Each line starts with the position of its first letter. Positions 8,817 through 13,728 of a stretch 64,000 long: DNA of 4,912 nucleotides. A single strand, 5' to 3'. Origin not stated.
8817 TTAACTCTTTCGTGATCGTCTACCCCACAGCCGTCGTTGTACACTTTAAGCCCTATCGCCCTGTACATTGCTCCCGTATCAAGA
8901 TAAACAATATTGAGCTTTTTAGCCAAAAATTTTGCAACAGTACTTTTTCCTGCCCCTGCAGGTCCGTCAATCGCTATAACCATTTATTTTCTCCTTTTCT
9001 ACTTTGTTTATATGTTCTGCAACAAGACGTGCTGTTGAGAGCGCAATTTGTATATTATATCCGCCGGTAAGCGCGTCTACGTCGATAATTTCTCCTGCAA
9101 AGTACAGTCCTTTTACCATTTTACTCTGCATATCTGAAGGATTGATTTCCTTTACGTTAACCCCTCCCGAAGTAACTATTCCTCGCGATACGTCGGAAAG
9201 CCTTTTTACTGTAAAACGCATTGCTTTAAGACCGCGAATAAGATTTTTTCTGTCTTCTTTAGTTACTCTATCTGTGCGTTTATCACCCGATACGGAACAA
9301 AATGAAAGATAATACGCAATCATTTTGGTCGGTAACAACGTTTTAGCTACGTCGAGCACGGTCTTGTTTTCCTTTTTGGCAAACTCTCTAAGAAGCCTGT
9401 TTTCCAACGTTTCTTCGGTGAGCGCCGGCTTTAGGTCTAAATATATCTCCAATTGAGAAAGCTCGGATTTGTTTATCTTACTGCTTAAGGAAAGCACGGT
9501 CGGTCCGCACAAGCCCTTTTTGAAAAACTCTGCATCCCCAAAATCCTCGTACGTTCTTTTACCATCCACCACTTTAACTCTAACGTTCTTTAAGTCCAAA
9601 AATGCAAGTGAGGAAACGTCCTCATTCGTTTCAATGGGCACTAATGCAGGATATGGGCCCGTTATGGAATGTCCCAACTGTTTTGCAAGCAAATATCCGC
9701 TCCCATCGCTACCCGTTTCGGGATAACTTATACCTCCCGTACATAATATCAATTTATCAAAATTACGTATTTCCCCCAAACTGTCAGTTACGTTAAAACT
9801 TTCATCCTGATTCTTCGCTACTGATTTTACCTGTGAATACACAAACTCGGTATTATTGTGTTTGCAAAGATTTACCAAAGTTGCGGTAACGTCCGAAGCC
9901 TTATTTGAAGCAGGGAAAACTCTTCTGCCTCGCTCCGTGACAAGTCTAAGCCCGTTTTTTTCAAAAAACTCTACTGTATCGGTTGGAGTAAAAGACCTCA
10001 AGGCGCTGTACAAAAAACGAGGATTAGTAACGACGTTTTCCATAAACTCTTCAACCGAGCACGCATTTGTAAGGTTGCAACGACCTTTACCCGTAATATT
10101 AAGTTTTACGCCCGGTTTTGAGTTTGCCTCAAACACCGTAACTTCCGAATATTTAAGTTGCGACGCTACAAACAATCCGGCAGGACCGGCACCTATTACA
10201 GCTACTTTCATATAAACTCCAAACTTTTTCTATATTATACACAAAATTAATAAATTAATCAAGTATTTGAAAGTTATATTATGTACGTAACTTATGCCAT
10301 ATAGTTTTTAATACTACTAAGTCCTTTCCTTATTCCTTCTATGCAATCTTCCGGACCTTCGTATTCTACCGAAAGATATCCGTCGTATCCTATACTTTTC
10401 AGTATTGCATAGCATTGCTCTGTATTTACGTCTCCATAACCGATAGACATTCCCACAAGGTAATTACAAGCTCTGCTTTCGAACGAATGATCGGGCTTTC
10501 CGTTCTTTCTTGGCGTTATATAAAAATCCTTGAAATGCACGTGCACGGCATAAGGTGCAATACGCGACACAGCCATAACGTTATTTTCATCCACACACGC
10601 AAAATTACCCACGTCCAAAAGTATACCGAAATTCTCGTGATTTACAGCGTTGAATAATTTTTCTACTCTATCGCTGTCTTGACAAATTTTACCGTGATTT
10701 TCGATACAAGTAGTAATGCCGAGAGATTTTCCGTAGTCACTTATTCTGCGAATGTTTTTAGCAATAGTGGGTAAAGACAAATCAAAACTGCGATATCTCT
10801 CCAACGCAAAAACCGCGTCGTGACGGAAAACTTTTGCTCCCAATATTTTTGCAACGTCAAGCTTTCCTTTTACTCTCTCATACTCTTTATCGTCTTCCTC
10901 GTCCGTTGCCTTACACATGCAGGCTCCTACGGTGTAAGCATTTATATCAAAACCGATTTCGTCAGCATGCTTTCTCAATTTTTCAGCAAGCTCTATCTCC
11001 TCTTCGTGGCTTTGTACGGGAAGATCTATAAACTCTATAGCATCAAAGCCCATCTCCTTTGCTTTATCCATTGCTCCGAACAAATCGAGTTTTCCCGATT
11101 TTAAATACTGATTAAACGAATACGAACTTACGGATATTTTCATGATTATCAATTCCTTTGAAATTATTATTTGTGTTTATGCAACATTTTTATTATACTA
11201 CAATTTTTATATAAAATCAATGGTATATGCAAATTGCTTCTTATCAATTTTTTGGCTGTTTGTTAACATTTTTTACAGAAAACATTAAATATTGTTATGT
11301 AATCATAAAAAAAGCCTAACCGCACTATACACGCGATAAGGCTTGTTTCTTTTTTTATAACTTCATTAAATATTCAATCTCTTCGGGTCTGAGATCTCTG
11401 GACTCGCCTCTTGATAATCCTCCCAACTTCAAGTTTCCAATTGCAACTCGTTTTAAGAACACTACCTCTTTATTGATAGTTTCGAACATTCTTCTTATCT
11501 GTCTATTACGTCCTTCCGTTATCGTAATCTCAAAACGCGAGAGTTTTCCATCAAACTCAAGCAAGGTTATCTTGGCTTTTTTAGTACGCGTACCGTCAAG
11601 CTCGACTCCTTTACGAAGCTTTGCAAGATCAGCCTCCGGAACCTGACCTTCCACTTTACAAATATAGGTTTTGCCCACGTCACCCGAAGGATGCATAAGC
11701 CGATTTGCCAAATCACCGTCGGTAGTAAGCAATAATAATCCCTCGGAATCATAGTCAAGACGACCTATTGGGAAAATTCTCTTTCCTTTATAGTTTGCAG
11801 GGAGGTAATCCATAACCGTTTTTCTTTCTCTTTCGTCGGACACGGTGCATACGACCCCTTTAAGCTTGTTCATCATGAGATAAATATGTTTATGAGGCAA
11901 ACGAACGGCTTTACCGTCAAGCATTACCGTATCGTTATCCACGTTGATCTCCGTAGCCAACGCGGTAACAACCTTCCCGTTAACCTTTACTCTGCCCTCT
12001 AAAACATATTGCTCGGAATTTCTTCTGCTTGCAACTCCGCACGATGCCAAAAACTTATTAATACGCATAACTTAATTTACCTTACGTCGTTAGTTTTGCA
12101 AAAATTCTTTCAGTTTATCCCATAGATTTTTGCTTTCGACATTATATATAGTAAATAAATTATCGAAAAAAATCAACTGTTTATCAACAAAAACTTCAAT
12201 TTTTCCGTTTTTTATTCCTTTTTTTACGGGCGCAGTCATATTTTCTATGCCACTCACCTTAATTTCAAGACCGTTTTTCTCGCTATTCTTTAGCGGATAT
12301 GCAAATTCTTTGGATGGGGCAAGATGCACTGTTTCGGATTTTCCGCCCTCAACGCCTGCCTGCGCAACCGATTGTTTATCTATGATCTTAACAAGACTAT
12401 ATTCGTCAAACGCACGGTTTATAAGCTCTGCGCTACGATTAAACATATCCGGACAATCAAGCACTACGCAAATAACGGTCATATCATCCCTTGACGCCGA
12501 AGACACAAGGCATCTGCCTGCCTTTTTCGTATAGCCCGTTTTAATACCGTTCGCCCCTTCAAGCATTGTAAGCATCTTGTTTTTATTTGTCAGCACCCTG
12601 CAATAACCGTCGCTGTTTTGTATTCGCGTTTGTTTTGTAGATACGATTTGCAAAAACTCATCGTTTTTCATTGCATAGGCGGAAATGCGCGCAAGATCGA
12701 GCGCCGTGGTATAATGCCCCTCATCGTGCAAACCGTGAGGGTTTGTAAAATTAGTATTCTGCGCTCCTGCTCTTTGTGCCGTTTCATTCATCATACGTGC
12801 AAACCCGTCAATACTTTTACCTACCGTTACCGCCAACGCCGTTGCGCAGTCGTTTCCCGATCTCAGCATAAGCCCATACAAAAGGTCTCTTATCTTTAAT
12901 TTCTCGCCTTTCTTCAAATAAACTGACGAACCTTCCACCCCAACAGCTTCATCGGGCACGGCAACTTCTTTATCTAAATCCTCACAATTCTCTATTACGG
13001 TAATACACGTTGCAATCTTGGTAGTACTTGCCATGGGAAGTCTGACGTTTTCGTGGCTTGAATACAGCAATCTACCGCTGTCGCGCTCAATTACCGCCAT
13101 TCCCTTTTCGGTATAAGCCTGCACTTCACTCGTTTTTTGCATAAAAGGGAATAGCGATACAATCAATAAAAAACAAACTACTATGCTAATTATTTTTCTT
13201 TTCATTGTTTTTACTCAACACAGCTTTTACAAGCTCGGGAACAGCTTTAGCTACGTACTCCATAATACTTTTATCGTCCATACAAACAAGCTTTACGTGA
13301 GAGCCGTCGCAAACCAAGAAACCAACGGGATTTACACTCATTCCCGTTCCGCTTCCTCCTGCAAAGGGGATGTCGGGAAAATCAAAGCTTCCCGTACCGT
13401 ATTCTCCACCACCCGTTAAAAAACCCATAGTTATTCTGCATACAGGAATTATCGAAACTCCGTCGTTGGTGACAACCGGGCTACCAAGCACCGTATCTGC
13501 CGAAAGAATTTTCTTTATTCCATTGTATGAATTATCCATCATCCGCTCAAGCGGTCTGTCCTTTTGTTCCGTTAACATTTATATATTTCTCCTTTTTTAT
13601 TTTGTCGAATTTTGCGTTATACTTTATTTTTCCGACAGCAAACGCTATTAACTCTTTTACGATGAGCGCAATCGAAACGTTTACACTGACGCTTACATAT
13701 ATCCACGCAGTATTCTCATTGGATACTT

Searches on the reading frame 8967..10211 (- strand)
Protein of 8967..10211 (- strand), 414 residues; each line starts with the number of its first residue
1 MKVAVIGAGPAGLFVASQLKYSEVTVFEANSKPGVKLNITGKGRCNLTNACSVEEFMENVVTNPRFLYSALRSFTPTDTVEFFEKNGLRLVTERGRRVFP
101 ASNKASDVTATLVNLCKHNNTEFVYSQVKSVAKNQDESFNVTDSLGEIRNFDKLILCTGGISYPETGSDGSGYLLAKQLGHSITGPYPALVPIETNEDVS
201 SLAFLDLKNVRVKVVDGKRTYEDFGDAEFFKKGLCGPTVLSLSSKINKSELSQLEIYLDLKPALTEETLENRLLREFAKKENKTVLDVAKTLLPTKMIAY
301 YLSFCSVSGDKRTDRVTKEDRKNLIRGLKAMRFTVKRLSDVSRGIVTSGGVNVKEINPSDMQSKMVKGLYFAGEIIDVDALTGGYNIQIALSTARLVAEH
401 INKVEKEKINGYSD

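Call 10: search_protein_families(library=pfam, proteins=[window:8967-10211:-])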
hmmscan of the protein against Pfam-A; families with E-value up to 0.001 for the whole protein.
window:8967-10211:- (414 aa): 7 families
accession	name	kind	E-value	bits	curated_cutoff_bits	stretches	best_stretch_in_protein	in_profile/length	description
PF03486.20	HI0933_like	-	3.4e-76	256.3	50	1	2-399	2-243/244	HI0933-like protein Rossmann domain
PF22780.1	HI0933_like_1st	-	6e-23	81.9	27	1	187-340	1-159/165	HI0933-like protein barrel and H2TH domain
PF01266.30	DAO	-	1.1e-06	28.8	27.9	0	2-34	1-35/353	FAD dependent oxidoreductase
PF07992.20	Pyr_redox_2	-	2.4e-05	24.4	26.1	1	1-160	1-109/291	Pyridine nucleotide-disulphide oxidoreductase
PF13738.12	Pyr_redox_3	-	9.3e-05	22.2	30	0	72-166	44-140/305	Pyridine nucleotide-disulphide oxidoreductase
PF13454.12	NAD_binding_9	-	0.00034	21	21.8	0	4-159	1-153/155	FAD-NAD(P)-binding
PF13450.12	NAD_binding_8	-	0.0005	20.7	21.9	0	5-35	1-33/68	NAD(P)-binding Rossmann-like domain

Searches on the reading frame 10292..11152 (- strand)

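Call 10: search_protein_families(library=pfam, proteins=[window:10292-11152:-])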
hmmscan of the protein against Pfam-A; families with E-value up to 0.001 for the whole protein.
window:10292-11152:- (286 aa): 1 family
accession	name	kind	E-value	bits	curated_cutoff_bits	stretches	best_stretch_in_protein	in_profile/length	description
PF01261.30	AP_endonuc_2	-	3e-34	119.3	31.1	1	29-283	2-248/249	Xylose isomerase-like TIM barrel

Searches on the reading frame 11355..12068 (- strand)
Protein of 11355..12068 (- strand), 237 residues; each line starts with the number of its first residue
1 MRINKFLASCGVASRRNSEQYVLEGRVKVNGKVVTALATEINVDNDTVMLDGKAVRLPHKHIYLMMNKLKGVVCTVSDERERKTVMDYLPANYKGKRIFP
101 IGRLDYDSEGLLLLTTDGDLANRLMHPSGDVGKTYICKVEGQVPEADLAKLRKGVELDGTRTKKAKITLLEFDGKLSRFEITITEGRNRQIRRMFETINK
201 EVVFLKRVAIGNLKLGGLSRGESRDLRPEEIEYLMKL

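Call 10: search_protein_families(library=pfam, proteins=[window:11355-12068:-])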
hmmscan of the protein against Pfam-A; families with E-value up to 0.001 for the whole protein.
window:11355-12068:- (237 aa): 2 families
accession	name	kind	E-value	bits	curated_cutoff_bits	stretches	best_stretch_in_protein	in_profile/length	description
PF00849.27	PseudoU_synth_2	-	1.6e-26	93.8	26.8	1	63-196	2-151/152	RNA pseudouridylate synthase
PF01479.30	S4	-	2.7e-10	40.3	22.8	1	1-42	1-43/48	S4 domain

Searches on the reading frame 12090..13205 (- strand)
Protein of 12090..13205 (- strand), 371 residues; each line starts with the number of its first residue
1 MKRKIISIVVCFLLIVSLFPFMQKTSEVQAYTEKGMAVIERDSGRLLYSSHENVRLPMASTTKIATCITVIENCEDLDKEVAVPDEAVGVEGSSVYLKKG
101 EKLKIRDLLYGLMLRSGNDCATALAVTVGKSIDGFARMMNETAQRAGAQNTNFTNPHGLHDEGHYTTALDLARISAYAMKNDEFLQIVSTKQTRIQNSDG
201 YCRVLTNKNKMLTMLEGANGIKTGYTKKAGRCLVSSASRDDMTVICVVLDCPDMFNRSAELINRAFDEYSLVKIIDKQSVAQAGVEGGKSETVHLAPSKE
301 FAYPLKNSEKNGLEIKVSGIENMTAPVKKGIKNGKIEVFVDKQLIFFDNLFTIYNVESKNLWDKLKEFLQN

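Call 10: search_protein_families(library=pfam, proteins=[window:12090-13205:-])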
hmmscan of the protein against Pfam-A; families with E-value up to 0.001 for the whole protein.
window:12090-13205:- (371 aa): 3 families
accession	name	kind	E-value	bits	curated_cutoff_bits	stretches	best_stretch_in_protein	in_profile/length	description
PF00768.25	Peptidase_S11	-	7e-54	183.2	27.6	1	27-251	6-237/239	D-alanyl-D-alanine carboxypeptidase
PF07943.18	PBP5_C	-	6.2e-12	46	21.2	1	269-357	1-90/91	Penicillin-binding protein 5, C-terminal domain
PF13354.11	Beta-lactamase2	-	4.2e-07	30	22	1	41-174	7-142/214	Beta-lactamase enzyme family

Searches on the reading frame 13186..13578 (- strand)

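Call 56: search_protein_families(library=pfam, proteins=[window:13186-13578:-], max_evalue=0.000001)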
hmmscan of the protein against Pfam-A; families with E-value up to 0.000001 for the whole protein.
window:13186-13578:- (130 aa): 1 family
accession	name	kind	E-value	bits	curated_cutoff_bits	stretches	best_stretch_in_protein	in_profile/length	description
PF09579.15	Spore_YtfJ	-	1.3e-20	73.9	25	1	36-118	2-81/81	Sporulation protein YtfJ (Spore_YtfJ)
